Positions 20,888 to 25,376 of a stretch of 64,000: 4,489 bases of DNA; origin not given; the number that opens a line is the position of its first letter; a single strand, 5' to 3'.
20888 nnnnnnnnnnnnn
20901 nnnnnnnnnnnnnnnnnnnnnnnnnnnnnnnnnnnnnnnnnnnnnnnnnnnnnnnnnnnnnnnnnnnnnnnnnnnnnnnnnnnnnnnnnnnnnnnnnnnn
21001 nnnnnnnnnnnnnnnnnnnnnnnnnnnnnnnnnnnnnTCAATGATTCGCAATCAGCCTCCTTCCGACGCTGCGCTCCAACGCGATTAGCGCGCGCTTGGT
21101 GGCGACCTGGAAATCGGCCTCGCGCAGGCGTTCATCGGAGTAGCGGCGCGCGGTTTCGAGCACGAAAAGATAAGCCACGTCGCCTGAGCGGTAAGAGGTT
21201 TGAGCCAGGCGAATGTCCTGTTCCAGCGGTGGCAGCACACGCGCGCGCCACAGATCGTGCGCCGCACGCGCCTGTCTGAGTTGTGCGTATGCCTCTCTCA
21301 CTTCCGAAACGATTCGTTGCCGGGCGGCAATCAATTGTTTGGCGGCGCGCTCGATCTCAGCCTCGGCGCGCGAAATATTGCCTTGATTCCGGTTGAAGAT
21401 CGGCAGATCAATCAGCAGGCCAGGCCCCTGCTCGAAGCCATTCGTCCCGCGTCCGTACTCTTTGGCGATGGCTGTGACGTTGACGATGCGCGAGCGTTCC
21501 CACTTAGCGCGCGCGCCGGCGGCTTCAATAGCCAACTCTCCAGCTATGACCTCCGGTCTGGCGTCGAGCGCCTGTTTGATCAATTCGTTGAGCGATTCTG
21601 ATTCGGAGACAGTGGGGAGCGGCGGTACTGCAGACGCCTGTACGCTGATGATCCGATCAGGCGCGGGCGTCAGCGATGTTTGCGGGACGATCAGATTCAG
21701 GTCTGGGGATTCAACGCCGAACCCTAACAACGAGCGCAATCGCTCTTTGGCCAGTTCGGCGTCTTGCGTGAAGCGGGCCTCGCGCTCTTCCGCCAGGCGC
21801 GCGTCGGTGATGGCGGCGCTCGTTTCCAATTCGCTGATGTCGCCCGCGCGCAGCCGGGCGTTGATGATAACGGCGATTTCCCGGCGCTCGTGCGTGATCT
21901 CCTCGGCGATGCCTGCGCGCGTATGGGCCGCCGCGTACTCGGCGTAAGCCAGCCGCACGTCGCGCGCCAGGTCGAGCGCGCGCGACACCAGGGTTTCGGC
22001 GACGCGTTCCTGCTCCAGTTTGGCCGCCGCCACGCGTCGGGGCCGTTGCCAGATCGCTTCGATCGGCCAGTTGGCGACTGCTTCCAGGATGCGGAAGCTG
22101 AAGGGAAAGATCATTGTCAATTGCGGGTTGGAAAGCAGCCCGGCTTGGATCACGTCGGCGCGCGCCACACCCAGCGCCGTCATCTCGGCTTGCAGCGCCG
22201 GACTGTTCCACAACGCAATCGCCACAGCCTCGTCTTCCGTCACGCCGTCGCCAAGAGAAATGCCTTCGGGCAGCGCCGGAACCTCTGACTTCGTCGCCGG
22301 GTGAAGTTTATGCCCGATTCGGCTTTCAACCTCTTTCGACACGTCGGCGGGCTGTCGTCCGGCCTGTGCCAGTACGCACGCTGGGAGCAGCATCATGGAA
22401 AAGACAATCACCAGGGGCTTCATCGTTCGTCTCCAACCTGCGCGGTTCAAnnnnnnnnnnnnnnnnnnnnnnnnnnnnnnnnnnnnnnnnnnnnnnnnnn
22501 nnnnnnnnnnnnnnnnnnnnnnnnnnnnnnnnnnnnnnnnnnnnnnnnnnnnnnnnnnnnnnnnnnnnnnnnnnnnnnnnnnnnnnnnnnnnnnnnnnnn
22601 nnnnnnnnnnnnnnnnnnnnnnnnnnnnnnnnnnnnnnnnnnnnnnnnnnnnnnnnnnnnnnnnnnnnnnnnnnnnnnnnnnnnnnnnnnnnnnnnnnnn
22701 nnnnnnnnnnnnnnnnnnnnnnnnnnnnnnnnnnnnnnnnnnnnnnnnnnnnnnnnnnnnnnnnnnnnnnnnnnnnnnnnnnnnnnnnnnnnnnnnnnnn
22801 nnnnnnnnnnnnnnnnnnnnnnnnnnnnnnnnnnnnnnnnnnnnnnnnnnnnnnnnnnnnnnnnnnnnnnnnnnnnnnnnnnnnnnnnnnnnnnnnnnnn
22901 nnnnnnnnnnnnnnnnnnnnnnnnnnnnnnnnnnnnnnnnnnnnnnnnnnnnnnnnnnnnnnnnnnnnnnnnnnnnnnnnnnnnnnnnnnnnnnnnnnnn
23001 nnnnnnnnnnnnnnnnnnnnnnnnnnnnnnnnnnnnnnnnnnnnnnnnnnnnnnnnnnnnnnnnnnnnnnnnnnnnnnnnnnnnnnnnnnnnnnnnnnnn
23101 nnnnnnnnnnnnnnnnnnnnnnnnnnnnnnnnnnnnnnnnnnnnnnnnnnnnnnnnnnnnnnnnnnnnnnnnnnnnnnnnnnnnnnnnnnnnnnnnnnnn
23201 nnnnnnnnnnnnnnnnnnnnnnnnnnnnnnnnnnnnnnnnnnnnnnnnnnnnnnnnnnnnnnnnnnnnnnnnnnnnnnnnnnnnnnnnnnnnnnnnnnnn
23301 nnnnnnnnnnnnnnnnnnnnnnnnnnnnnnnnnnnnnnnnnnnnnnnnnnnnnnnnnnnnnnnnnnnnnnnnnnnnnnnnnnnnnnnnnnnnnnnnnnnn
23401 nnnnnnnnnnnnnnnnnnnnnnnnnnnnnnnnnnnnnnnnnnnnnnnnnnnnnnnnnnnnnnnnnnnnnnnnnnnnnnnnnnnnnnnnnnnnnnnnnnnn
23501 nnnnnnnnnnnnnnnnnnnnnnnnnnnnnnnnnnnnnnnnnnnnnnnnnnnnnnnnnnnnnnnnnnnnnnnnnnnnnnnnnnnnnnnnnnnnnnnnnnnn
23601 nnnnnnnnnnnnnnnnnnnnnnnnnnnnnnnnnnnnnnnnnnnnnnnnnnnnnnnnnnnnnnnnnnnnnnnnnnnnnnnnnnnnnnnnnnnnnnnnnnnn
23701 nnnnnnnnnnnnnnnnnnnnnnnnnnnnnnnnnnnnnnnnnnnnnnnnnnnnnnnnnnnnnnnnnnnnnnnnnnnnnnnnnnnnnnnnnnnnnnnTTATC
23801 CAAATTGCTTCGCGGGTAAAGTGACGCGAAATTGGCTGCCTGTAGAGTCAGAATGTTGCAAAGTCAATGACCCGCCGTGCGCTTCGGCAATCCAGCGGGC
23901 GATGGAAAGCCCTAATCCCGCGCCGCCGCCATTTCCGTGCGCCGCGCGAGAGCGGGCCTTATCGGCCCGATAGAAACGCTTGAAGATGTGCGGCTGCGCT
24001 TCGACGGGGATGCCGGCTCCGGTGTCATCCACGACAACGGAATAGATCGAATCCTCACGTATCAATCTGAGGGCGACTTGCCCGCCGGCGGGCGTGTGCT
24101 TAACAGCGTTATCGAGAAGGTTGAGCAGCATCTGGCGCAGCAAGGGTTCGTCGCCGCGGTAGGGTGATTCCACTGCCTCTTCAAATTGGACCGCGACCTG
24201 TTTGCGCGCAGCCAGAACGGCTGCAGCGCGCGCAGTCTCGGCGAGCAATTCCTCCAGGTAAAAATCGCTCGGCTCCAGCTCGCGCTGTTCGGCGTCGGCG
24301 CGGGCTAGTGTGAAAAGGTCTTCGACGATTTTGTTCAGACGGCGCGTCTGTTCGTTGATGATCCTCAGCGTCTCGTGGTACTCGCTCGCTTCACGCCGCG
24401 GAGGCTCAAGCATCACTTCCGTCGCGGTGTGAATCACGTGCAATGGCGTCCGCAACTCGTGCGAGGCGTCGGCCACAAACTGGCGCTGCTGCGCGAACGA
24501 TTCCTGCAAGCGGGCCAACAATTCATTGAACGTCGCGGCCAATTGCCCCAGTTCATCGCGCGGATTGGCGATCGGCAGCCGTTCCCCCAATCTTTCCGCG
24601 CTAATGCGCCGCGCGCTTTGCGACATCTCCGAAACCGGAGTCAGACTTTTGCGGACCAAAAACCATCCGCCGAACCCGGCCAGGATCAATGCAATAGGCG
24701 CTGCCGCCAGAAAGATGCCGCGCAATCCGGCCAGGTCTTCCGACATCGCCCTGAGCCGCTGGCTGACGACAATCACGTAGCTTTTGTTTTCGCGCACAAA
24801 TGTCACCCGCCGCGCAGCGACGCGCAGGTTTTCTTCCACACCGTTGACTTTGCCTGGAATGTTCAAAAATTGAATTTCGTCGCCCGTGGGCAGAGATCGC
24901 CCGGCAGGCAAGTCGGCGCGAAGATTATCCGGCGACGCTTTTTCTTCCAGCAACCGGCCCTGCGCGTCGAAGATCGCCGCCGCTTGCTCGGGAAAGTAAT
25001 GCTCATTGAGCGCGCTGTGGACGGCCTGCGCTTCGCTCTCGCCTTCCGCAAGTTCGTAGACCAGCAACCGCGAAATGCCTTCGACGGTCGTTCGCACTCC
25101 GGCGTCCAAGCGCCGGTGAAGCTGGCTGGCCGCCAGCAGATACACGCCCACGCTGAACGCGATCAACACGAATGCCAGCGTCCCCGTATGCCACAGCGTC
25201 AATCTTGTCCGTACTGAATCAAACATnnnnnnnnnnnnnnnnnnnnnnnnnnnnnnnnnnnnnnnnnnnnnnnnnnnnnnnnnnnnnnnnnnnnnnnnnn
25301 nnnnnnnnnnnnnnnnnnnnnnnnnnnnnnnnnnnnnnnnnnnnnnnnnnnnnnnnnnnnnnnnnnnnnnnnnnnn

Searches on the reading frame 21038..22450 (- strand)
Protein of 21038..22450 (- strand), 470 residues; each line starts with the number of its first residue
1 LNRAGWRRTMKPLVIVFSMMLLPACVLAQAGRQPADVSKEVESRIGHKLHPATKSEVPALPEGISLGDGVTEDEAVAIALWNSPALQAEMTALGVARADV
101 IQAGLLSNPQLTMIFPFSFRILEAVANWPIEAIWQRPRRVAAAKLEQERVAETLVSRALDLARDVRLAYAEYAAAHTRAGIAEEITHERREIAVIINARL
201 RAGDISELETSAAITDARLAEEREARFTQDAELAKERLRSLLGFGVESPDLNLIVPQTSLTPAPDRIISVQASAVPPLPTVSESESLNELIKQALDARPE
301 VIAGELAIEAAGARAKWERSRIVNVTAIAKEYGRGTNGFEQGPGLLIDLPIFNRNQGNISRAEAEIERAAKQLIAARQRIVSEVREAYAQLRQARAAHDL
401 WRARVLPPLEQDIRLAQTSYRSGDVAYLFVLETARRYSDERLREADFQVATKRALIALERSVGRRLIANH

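Call 72: search_protein_families(library=pfam, proteins=[window:21038-22450:-], max_evalue=0.00001)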
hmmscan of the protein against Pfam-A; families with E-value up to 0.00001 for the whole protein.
window:21038-22450:- (470 aa): 1 family
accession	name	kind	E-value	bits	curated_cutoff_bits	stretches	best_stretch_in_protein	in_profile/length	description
PF02321.23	OEP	-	2e-33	116.2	22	2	287-463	1-187/187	Outer membrane efflux protein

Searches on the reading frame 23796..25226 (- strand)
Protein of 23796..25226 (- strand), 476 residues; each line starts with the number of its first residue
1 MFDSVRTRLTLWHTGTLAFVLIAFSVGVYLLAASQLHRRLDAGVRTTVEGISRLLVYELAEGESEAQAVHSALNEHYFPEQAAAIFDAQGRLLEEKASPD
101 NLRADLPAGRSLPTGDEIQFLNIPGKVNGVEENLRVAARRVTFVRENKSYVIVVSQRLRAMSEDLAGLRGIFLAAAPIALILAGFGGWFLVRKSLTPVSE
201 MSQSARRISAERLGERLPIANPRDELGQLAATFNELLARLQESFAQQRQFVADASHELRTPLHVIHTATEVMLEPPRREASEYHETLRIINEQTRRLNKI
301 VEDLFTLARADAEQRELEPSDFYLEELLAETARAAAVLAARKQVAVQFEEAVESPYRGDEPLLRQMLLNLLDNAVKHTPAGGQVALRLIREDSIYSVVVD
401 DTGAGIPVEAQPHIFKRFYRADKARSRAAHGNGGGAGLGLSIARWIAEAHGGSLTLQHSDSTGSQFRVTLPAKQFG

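Call 56: search_protein_families(library=pfam, proteins=[window:23796-25226:-], max_evalue=0.0001)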
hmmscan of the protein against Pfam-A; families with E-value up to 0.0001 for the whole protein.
window:23796-25226:- (476 aa): 3 families
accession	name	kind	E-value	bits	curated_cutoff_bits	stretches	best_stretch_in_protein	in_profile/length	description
PF02518.31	HATPase_c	-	3e-28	98.9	26.4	1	358-473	1-110/111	Histidine kinase-, DNA gyrase B-, and HSP90-like ATPase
PF00512.31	HisKA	-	2.6e-18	66.3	26.9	1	246-313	1-66/66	His Kinase A (phospho-acceptor) domain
PF00672.30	HAMP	-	8.9e-13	48.8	25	1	189-242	1-53/53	HAMP domain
